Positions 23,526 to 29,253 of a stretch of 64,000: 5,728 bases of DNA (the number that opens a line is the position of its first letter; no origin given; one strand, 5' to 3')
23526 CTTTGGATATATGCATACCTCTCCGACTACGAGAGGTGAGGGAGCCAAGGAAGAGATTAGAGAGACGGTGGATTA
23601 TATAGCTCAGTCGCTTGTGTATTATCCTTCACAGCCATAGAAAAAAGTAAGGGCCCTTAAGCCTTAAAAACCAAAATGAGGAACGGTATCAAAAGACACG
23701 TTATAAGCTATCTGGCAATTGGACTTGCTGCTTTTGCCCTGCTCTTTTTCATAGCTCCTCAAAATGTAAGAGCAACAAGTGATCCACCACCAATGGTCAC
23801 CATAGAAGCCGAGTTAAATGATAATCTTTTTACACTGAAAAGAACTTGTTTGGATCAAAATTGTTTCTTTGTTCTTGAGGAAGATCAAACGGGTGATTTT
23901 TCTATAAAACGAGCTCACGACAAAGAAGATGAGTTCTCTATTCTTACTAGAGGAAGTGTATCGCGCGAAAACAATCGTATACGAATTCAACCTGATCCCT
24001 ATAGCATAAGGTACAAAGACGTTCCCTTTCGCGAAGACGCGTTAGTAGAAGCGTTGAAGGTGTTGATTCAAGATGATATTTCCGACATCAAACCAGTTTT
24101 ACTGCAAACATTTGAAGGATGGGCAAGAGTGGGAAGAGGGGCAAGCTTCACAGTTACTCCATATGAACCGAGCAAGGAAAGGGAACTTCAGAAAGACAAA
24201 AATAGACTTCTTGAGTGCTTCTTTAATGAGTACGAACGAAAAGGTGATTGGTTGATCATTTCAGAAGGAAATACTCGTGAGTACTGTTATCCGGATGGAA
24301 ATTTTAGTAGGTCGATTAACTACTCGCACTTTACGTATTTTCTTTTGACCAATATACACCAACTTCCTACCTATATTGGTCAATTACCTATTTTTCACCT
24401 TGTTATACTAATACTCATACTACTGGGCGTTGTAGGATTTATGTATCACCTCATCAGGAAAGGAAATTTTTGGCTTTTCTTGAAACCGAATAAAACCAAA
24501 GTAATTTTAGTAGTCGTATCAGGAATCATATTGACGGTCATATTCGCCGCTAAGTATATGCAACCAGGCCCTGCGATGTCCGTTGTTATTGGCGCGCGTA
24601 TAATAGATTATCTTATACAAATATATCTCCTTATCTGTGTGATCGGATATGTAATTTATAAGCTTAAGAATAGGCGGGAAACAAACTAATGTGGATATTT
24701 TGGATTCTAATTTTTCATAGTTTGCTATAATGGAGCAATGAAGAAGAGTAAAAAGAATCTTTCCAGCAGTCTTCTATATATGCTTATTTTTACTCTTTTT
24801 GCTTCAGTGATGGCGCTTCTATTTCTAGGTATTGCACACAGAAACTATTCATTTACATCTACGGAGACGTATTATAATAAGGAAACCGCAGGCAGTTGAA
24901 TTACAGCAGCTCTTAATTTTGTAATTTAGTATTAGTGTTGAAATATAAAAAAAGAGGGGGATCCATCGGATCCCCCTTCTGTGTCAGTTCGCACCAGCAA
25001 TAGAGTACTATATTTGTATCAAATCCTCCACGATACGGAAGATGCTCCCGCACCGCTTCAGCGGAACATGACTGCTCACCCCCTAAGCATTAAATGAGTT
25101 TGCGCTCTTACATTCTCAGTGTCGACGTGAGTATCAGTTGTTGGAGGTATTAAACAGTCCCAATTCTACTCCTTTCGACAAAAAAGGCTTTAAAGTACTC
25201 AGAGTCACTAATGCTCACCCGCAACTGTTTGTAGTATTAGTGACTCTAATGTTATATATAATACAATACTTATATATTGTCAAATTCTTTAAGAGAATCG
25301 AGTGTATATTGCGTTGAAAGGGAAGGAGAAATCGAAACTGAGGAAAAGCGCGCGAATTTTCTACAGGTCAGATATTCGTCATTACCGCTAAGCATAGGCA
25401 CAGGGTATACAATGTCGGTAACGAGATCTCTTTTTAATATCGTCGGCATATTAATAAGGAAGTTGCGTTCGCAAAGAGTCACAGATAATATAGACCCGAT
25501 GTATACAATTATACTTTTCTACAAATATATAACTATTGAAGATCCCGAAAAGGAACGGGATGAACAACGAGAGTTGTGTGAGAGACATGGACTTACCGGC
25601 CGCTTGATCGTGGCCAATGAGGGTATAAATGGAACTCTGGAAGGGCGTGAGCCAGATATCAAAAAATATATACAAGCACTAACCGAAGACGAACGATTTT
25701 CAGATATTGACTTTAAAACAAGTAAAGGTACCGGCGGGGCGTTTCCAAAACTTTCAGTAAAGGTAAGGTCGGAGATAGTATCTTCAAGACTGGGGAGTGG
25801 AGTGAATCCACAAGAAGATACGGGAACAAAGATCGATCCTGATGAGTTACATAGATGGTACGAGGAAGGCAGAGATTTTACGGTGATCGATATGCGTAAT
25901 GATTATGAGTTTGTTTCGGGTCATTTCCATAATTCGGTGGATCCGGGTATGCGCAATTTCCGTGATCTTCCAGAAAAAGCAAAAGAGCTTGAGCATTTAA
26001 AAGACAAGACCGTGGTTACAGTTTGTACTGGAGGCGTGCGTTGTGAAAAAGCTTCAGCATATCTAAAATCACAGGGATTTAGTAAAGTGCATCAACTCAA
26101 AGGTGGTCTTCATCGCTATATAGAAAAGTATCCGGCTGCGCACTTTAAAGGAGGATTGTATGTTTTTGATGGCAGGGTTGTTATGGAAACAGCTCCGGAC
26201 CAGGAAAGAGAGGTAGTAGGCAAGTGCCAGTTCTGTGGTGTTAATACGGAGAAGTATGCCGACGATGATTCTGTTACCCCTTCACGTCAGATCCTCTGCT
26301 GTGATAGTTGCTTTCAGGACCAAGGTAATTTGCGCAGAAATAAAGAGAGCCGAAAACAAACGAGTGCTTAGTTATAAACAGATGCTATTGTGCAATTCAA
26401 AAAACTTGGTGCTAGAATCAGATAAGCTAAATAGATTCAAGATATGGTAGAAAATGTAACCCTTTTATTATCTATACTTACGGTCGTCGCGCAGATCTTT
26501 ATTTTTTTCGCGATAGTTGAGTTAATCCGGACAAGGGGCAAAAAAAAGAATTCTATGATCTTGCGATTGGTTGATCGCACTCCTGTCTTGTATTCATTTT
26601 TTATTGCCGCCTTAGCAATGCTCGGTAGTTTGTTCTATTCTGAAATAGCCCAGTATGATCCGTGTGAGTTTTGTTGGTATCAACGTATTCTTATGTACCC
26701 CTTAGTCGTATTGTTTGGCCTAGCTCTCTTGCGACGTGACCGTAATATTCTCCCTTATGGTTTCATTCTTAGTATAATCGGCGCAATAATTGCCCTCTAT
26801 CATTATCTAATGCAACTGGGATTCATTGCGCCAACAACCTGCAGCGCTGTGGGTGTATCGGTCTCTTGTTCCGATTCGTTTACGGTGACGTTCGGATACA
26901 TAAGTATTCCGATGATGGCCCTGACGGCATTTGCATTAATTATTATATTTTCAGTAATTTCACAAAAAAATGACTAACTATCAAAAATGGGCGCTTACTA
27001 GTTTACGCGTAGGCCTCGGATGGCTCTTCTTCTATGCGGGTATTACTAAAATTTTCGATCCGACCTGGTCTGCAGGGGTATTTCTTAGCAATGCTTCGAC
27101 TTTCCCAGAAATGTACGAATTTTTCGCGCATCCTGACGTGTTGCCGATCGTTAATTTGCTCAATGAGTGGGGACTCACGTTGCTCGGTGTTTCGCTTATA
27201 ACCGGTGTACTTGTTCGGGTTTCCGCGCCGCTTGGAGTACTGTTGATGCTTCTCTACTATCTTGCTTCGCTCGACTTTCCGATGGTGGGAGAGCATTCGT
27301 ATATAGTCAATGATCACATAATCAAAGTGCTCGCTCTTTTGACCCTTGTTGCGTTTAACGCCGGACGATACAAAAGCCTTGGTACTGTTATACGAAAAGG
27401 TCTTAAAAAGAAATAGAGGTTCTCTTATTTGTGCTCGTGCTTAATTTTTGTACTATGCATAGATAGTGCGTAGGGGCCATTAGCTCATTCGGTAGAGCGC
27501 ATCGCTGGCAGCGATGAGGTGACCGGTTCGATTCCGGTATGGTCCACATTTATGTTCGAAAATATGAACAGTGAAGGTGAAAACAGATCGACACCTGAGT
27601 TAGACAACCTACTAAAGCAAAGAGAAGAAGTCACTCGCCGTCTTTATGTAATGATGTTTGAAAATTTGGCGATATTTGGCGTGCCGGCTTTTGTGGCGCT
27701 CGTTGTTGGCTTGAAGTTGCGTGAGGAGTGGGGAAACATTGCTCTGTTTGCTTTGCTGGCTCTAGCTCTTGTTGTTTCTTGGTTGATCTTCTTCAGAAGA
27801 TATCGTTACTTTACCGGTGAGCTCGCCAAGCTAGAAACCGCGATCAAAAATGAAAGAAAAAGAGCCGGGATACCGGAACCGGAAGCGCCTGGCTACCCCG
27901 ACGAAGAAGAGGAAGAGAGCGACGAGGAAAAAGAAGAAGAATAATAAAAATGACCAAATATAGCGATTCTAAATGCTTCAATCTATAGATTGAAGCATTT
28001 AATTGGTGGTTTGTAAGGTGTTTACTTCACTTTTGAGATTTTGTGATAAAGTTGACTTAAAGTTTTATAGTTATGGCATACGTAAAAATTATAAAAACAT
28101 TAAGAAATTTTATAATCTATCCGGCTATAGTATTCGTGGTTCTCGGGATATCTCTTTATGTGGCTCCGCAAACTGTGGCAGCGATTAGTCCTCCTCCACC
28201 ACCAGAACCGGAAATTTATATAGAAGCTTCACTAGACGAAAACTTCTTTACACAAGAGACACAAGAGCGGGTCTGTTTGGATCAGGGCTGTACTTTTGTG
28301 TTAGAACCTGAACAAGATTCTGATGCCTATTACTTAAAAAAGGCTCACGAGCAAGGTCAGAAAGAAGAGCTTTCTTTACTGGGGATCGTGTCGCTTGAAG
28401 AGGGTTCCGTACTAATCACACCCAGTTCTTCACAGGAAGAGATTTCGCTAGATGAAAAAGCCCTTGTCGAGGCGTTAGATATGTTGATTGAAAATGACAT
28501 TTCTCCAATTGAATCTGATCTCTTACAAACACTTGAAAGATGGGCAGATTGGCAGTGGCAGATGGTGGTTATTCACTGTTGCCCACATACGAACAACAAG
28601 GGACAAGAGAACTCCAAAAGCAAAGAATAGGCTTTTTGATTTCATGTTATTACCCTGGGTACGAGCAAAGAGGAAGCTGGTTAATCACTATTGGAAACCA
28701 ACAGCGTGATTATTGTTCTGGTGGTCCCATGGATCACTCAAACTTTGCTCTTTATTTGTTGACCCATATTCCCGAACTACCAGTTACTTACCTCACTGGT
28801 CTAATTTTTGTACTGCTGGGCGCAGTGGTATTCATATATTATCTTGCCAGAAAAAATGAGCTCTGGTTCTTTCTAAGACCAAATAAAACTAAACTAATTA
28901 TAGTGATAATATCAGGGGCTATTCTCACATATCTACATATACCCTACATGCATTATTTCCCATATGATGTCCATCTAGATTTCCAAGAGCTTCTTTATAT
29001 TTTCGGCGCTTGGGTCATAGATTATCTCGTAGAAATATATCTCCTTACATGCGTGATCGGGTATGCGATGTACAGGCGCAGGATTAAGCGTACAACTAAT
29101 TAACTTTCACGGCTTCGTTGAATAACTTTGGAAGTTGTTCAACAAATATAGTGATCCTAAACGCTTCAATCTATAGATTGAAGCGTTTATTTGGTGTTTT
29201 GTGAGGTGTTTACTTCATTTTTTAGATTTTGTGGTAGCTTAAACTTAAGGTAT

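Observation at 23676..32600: Locus of paralogous 4-TM/4-Cys surface proteins with one intact outlier, one frameshifted copy, one intact copy and a mosaic 3' cassette, suggesting gene conversion or a variation system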

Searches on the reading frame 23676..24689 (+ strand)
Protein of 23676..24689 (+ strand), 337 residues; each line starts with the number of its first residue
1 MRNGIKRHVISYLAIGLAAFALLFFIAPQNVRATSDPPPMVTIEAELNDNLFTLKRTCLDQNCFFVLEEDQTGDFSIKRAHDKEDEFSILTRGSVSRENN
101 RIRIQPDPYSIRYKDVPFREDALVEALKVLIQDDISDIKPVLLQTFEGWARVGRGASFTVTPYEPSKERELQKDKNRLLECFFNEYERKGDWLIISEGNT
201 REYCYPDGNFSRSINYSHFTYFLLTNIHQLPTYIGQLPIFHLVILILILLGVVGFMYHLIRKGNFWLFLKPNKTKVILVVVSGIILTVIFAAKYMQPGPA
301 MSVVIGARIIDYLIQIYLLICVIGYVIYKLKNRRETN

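Call 5: search_protein_families(library=pfam, proteins=[window:23676-24689:+], max_evalue=0.01)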
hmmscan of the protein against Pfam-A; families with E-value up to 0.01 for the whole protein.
window:23676-24689:+ (337 aa): 0 families

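Call 54: search_protein_families(library=ncbifam, proteins=[window:23676-24686:+], max_evalue=0.01)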
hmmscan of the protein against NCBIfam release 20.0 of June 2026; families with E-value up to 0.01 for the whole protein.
window:23676-24686:+ (337 aa): 0 families

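Call 86: search_protein_families(library=phrogs, proteins=[window:23676-24686:+], max_evalue=0.001)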
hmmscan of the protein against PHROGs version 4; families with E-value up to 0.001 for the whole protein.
window:23676-24686:+ (337 aa): 0 families

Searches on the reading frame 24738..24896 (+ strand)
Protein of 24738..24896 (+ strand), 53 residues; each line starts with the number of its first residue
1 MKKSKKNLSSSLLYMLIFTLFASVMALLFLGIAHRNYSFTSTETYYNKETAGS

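Call 88: search_protein_families(library=pfam, proteins=[window:24738-24896:+], max_evalue=1)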
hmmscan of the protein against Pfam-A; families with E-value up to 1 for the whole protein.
window:24738-24896:+ (53 aa): 0 families

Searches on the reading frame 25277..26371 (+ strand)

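Call 5: search_protein_families(library=pfam, proteins=[window:25277-26371:+], max_evalue=0.01)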
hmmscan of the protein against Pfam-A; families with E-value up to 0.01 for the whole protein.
window:25277-26371:+ (364 aa): 5 families
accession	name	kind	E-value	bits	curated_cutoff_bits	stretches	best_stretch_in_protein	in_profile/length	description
PF17773.7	UPF0176_N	-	4e-28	98.1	26.2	1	76-167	1-92/92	UPF0176 acylphosphatase like domain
PF00581.25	Rhodanese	-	7.8e-13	49.2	22.2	1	188-282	2-100/102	Rhodanese-like domain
PF12368.13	Rhodanese_C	-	9.5e-10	39.1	26.9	1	291-348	1-56/66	Rhodanase C-terminal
PF04940.18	BLUF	-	5.8e-05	23.6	25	1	96-146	25-75/92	Sensors of blue-light using FAD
PF11472.13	DUF3206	-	0.0058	17.3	23.7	0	240-287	46-93/128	Protein of unknown function (DUF3206)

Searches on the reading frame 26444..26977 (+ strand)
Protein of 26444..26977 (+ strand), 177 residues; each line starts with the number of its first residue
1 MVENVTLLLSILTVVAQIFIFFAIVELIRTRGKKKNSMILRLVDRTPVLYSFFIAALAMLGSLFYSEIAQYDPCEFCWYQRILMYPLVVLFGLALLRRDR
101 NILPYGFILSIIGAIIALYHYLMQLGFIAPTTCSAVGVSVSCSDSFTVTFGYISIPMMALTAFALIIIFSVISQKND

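Call 5: search_protein_families(library=pfam, proteins=[window:26444-26977:+], max_evalue=0.01)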
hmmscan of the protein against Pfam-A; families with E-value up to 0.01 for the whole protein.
window:26444-26977:+ (177 aa): 1 family
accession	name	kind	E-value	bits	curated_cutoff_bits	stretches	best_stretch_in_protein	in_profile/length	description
PF02600.21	DsbB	-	3.5e-17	63.6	22.1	1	45-172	2-147/148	Disulfide bond formation protein DsbB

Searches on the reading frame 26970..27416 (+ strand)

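Call 5: search_protein_families(library=pfam, proteins=[window:26970-27416:+], max_evalue=0.01)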
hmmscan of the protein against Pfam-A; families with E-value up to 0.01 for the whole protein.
window:26970-27416:+ (148 aa): 4 families
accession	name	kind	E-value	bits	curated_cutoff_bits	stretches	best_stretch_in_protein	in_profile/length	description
PF07681.17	DoxX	-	3.8e-08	34.3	23.6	1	9-95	2-78/85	DoxX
PF07291.16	MauE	-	0.00014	22.6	27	1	6-98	2-85/128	Methylamine utilisation protein MauE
PF05090.19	HTTM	-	0.00033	20.8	27.7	1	6-112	141-246/259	HTTM domain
PF04173.18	DoxD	-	0.0021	18.4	22.7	0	10-147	3-150/167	TQO small subunit DoxD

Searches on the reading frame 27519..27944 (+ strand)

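Call 5: search_protein_families(library=pfam, proteins=[window:27519-27944:+], max_evalue=0.01)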
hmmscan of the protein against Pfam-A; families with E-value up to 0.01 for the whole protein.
window:27519-27944:+ (141 aa): 0 families

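Call 54: search_protein_families(library=ncbifam, proteins=[window:27558-27944:+], max_evalue=0.01)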
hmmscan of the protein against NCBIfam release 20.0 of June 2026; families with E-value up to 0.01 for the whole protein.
window:27558-27944:+ (128 aa): 1 family
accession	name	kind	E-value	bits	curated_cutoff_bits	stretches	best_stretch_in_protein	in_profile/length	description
NF041730.1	XrtH_assoc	equivalog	0.0055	16.4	35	1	40-80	90-130/184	exosortase H-associated membrane protein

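Call 88: search_protein_families(library=pfam, proteins=[window:27558-27944:+], max_evalue=1)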
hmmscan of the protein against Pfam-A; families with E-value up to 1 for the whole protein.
window:27558-27944:+ (128 aa): 1 family
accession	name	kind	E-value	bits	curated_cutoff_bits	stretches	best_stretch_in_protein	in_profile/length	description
PF17280.7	DUF5345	-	0.047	14.3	27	1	9-51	13-55/77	Family of unknown function (DUF5345)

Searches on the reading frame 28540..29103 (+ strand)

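Call 5: search_protein_families(library=pfam, proteins=[window:28540-29103:+], max_evalue=0.01)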
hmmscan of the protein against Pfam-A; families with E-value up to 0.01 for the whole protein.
window:28540-29103:+ (187 aa): 1 family
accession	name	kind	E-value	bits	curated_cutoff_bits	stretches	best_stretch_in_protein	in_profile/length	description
PF11283.13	DUF3084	-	0.0031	17.9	25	0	103-138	27-62/77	Protein of unknown function (DUF3084)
